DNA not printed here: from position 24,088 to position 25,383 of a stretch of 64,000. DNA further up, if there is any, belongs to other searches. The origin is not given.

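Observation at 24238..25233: Canonical fliG with no flagellar neighbours, embedded in a string with PilZ-cyclases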

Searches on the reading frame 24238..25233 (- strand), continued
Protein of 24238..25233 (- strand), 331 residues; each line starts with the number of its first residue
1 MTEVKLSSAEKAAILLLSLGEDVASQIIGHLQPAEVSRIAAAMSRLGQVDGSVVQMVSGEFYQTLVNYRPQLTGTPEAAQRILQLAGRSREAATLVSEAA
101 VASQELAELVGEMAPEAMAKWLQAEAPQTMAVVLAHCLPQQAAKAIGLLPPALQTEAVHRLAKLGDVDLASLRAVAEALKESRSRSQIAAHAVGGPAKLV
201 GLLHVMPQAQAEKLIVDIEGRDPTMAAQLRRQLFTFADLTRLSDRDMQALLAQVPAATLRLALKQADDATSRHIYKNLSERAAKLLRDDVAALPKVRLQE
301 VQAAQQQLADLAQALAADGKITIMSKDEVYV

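Call 32: find_encoding_contigs(protein=P0001, flank=1000, max_places=3)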
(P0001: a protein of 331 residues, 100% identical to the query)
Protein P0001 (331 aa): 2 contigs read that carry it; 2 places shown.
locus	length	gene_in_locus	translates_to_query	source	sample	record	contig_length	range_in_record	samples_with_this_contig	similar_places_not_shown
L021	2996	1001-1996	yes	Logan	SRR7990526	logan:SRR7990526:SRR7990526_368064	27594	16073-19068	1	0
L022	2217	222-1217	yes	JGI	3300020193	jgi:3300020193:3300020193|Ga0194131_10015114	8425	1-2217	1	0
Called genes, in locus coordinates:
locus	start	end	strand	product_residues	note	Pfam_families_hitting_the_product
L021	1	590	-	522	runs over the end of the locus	PF13899:Thioredoxin_7, PF00085:Thioredoxin (weak), PF13098:Thioredoxin_2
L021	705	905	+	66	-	PF02810:SEC-C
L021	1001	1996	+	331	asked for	PF03448:MgtE_N (faint), PF14842:FliG_N, PF14841:FliG_M, PF01706:FliG_C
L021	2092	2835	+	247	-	PF00005:ABC_tran, PF13304:AAA_21 (faint)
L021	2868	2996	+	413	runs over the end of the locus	PF12704:MacB_PCD, PF02687:FtsX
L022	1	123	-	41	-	?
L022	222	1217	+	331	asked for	PF03448:MgtE_N (faint), PF14842:FliG_N, PF14841:FliG_M, PF01706:FliG_C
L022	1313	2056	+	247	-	PF00005:ABC_tran, PF13304:AAA_21 (faint)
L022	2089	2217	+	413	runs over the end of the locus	PF12704:MacB_PCD, PF02687:FtsX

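Call 33: search_protein_families(library=ncbifam, proteins=[P0004, P0006, P0007, L010:975-1961:+, L016:9992-10963:+, L017:5145-6128:+, P0051, P0034, P0021, P0009], max_evalue=1e-10)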
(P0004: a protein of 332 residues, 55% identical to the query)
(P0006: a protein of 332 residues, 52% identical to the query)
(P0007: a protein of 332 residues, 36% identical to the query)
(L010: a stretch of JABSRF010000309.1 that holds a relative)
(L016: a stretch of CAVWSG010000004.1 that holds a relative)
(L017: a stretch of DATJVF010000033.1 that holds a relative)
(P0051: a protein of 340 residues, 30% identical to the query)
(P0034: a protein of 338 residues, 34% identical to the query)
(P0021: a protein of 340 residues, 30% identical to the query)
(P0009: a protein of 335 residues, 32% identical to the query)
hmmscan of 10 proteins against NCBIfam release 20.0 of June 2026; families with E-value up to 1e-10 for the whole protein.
P0004 (332 aa): 2 families
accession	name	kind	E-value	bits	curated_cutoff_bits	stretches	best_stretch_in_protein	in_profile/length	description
TIGR00207.1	fliG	equivalog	3.7e-60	204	226.7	1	5-329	8-333/338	flagellar motor switch protein FliG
NF004260.2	PRK05686.2-1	equivalog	6.6e-23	81.3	550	1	5-293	14-302/316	flagellar motor switch protein FliG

P0006 (332 aa): 2 families
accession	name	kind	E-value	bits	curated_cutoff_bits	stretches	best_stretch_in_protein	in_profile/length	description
TIGR00207.1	fliG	equivalog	1.1e-61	209.1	226.7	1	3-329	6-333/338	flagellar motor switch protein FliG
NF004260.2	PRK05686.2-1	equivalog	7.1e-18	64.8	550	1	5-293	14-302/316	flagellar motor switch protein FliG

P0007 (332 aa): 2 families
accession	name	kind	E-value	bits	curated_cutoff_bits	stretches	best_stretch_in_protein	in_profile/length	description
TIGR00207.1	fliG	equivalog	8e-62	209.5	226.7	1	5-324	6-326/338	flagellar motor switch protein FliG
NF004260.2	PRK05686.2-1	equivalog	1.1e-18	67.5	550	1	6-287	13-294/316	flagellar motor switch protein FliG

L010:975-1961:+ (328 aa): 2 families
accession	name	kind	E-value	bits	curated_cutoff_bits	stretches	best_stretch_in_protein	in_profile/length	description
TIGR00207.1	fliG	equivalog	7e-75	252.5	226.7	1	7-320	10-325/338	flagellar motor switch protein FliG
NF004260.2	PRK05686.2-1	equivalog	7.5e-23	81.1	550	1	10-290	19-300/316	flagellar motor switch protein FliG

L016:9992-10963:+ (324 aa): 2 families
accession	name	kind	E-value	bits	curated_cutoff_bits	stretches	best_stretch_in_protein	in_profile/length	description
TIGR00207.1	fliG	equivalog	4.1e-61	207.2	226.7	1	4-319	14-331/338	flagellar motor switch protein FliG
NF004260.2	PRK05686.2-1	equivalog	1.3e-28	100.1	550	1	4-297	20-313/316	flagellar motor switch protein FliG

L017:5145-6128:+ (328 aa): 2 families
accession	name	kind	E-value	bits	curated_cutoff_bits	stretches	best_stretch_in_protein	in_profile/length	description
TIGR00207.1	fliG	equivalog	6e-61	206.6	226.7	1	5-324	14-332/338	flagellar motor switch protein FliG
NF004260.2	PRK05686.2-1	equivalog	1.1e-32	113.4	550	1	5-302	20-314/316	flagellar motor switch protein FliG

P0051 (340 aa): 2 families
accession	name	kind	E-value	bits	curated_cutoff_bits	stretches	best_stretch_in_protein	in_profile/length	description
TIGR00207.1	fliG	equivalog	3.4e-93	312.7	226.7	1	7-337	7-335/338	flagellar motor switch protein FliG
NF004260.2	PRK05686.2-1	equivalog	2.3e-31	109.1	550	1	13-299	19-302/316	flagellar motor switch protein FliG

P0034 (338 aa): 2 families
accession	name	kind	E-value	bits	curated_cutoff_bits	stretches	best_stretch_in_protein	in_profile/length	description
TIGR00207.1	fliG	equivalog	1.6e-99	333.5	226.7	1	9-337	11-337/338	flagellar motor switch protein FliG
NF004260.2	PRK05686.2-1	equivalog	3.5e-22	78.9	550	1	11-287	19-292/316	flagellar motor switch protein FliG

P0021 (340 aa): 2 families
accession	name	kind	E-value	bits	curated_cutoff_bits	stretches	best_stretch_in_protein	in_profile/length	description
TIGR00207.1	fliG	equivalog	1.4e-79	268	226.7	1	4-338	4-337/338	flagellar motor switch protein FliG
NF004260.2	PRK05686.2-1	equivalog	4.2e-30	105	550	1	12-299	15-303/316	flagellar motor switch protein FliG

P0009 (335 aa): 2 families
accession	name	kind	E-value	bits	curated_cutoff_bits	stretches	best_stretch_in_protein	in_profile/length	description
TIGR00207.1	fliG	equivalog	4.8e-108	361.5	226.7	1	4-333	7-336/338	flagellar motor switch protein FliG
NF004260.2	PRK05686.2-1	equivalog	2.5e-32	112.3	550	1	7-294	16-302/316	flagellar motor switch protein FliG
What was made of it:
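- On FliG (flagellar rotor/switch protein): Caveat: the fliEF-linked FliGs of L016 and L017 also fail at 207 bits (call 33).
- fliEF-linked FliGs can also score below the TIGR00207 cutoff (call 33).
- Tried and rejected: Controls with fliEF-linked FliGs also fall below the cutoff (call 33).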

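Call 63: find_homologous_proteins(query=A5, max_evalue=1e-20)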
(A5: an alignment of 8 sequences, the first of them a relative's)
Query A5 (8 sequences) (331 aa, profile of the alignment): 643 proteins with E <= 1e-20 among 8000 candidates; the best 120 are listed.
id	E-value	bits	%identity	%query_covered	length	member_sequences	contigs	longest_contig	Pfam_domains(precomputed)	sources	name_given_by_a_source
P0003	2.8e-153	528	72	100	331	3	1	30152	PF14842.12,PF14841.12,PF01706.22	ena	-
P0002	6.3e-153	527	76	100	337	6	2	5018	PF14842.12,PF14841.12,PF01706.22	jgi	jgi:flagellar motor switch protein FliG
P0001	1.2e-151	523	100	100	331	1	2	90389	PF14842.12,PF14841.12,PF03448.23,PF01706.22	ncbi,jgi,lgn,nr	ncbi:MAG: hypothetical protein FJ146_06535 [Deltaproteobacteria bacterium]|nr:hypothetical protein [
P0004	2.6e-150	518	55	99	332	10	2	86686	PF14842.12,PF14841.12,PF01706.22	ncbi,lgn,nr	ncbi:MAG: hypothetical protein NTY08_16690 [Proteobacteria bacterium]|nr:hypothetical protein [Pseud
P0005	1.0e-148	513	56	99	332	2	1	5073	PF14842.12,PF14841.12,PF01706.22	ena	-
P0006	1.3e-143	496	52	99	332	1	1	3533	PF14842.12,PF14841.12,PF01706.22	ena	-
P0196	7.1e-135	468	32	98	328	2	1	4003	PF14842.12,PF14841.12,PF01706.22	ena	-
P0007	1.5e-134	467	36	96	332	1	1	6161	PF14842.12,PF14841.12,PF03448.23,PF01706.22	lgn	-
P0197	2.8e-116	407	33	98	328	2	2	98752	PF14842.12,PF14841.12,PF01706.22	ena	-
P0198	2.1e-115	404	32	97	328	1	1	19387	PF14842.12,PF14841.12,PF01706.22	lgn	-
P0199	3.1e-114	400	30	99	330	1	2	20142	PF14842.12,PF14841.12,PF03448.23,PF01706.22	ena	-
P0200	4.8e-109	383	30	98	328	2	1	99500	PF14842.12,PF14841.12,PF01706.22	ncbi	ncbi:MAG: flagellar motor switch protein FliG [Oligoflexales bacterium]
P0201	7.4e-107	376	35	99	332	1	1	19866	PF14842.12,PF14841.12,PF01706.22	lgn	-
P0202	3.7e-104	367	32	100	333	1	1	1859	PF14842.12,PF14841.12,PF01706.22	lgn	-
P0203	7.5e-104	366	33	100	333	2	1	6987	PF14842.12,PF14841.12,PF01706.22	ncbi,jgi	jgi:flagellar motor switch protein FliG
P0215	9.4e-102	359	34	100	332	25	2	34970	PF14842.12,PF14841.12,PF01706.22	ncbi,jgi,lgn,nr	ncbi:MAG: flagellar motor switch protein FliG [Deltaproteobacteria bacterium]|nr:flagellar motor swi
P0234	4.9e-101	356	32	98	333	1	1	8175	PF14842.12,PF14841.12,PF01706.22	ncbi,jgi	ncbi:MAG: flagellar motor switch protein FliG [Pseudomonadota bacterium]|jgi:flagellar motor switch 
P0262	5.7e-100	353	33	100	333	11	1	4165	PF14842.12,PF14841.12,PF01706.22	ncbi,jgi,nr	ncbi:MAG: flagellar motor switch protein FliG [Proteobacteria bacterium]|nr:flagellar motor switch p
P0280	2.3e-99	351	34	98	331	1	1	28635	PF14842.12,PF14841.12,PF01706.22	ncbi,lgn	ncbi:MAG: flagellar motor switch protein FliG [Oligoflexales bacterium]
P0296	1.7e-98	348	33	98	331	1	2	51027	PF14842.12,PF14841.12,PF01706.22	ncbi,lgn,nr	ncbi:MAG: flagellar motor switch protein FliG [Deltaproteobacteria bacterium]|nr:flagellar motor swi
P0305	4.7e-98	347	34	98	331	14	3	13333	PF14842.12,PF14841.12,PF01706.22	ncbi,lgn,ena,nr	ncbi:MAG: flagellar motor switch protein FliG [Oligoflexales bacterium]|nr:flagellar motor switch pr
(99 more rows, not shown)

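Call 64: list_cluster_members(proteins=[P0001, P0074, P0004, P0215, P0296, P0262, P0234, P0200, P0280, P0305])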
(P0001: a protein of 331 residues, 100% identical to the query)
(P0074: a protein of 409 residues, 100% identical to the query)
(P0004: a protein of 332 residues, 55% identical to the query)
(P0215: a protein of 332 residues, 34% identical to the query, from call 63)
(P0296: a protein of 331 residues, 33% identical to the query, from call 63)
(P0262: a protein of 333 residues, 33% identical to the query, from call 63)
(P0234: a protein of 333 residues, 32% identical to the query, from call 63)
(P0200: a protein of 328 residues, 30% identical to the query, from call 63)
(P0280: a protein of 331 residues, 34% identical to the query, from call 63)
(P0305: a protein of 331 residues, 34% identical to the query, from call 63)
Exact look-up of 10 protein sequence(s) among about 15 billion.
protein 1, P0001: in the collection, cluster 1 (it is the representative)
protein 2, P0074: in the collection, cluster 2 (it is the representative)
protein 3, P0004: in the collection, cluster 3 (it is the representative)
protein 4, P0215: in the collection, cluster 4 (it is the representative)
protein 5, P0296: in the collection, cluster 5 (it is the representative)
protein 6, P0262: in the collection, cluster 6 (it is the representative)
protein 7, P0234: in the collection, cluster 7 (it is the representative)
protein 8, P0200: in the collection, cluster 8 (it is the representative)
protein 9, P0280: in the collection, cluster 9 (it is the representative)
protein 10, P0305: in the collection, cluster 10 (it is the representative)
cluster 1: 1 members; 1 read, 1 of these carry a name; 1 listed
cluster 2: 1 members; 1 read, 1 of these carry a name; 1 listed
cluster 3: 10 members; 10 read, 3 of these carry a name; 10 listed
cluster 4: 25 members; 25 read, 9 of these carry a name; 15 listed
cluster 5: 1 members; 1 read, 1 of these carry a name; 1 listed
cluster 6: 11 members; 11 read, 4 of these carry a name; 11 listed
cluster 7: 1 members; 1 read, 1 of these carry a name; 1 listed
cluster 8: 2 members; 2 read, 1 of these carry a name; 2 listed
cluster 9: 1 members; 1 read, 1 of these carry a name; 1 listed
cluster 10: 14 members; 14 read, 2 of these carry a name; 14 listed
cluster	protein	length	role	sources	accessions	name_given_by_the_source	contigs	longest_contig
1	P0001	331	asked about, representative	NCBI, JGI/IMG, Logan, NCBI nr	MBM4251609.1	MAG: hypothetical protein FJ146_06535 [Deltaproteobacteria bacterium] | hypothetical protein [Deltaproteobacteria bacterium]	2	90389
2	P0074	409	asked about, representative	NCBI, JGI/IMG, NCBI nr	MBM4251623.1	MAG: NADP-dependent isocitrate dehydrogenase [Deltaproteobacteria bacterium] | NADP-dependent isocitrate dehydrogenase [Deltaproteobacteria bacterium]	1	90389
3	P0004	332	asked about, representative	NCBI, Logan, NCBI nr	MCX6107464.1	MAG: hypothetical protein NTY08_16690 [Proteobacteria bacterium] | hypothetical protein [Pseudomonadota bacterium]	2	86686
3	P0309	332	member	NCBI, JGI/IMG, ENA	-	flagellar motor switch protein FliG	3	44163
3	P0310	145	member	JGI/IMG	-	flagellar motor switch protein FliG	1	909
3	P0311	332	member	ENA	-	-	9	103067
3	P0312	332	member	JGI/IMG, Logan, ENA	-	-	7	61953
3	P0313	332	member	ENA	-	-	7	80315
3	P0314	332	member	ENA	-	-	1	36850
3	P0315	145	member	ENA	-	-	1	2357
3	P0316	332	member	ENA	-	-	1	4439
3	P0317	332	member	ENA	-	-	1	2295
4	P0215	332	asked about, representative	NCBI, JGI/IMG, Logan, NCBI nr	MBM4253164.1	MAG: flagellar motor switch protein FliG [Deltaproteobacteria bacterium] | flagellar motor switch protein FliG [Deltaproteobacteria bacterium]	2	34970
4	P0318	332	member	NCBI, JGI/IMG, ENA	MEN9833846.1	MAG: flagellar motor switch protein FliG [Pseudomonadota bacterium] | flagellar motor switch protein FliG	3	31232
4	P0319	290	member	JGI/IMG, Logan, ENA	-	flagellar motor switch protein FliG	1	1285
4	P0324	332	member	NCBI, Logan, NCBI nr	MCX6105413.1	MAG: flagellar motor switch protein FliG [Proteobacteria bacterium] | flagellar motor switch protein FliG [Pseudomonadota bacterium]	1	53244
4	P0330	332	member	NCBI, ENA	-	-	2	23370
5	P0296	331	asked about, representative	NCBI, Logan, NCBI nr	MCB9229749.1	MAG: flagellar motor switch protein FliG [Deltaproteobacteria bacterium] | flagellar motor switch protein FliG [Deltaproteobacteria bacterium]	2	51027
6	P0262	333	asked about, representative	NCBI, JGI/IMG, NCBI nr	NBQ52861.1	MAG: flagellar motor switch protein FliG [Proteobacteria bacterium] | flagellar motor switch protein FliG [Pseudomonadota bacterium]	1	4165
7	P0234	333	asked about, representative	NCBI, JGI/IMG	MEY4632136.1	MAG: flagellar motor switch protein FliG [Pseudomonadota bacterium] | flagellar motor switch protein FliG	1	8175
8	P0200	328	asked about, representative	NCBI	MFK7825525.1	MAG: flagellar motor switch protein FliG [Oligoflexales bacterium]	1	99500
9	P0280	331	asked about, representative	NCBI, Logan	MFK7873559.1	MAG: flagellar motor switch protein FliG [Oligoflexales bacterium]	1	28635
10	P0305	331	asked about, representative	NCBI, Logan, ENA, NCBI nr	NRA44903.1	MAG: flagellar motor switch protein FliG [Oligoflexales bacterium] | flagellar motor switch protein FliG [Oligoflexales bacterium]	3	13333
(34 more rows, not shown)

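Call 65: find_encoding_contigs(protein=P0324, flank=10000, max_places=2)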
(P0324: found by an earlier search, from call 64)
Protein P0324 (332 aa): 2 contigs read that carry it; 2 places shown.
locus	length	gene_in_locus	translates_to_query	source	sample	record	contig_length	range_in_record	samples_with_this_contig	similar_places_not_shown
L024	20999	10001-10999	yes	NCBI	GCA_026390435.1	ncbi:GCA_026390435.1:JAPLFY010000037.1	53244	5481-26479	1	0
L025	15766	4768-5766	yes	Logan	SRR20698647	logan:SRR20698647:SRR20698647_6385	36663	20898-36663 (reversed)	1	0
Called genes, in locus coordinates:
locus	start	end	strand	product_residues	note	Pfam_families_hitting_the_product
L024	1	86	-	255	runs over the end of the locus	PF00005:ABC_tran, PF13304:AAA_21 (faint)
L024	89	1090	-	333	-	-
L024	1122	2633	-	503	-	PF13520:AA_permease_2, PF00324:AA_permease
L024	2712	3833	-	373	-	PF14249:Tocopherol_cycl (weak)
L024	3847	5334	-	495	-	PF00202:Aminotran_3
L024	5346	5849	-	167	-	PF01252:Peptidase_A8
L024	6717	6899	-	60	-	-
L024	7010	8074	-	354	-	-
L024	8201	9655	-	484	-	PF01464:SLT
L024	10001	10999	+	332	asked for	PF14842:FliG_N, PF14841:FliG_M, PF14842:FliG_N (weak), PF01706:FliG_C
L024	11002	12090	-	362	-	PF01702:TGT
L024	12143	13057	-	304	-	PF00491:Arginase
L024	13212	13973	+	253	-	PF00440:TetR_N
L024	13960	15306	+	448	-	PF02321:OEP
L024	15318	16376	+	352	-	-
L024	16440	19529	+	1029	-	PF00873:ACR_tran, PF03176:MMPL (weak)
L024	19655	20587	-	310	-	PF00669:Flagellin_N, PF00700:Flagellin_C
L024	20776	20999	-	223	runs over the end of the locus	PF00117:GATase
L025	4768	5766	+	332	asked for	PF14842:FliG_N, PF14841:FliG_M, PF14842:FliG_N (weak), PF01706:FliG_C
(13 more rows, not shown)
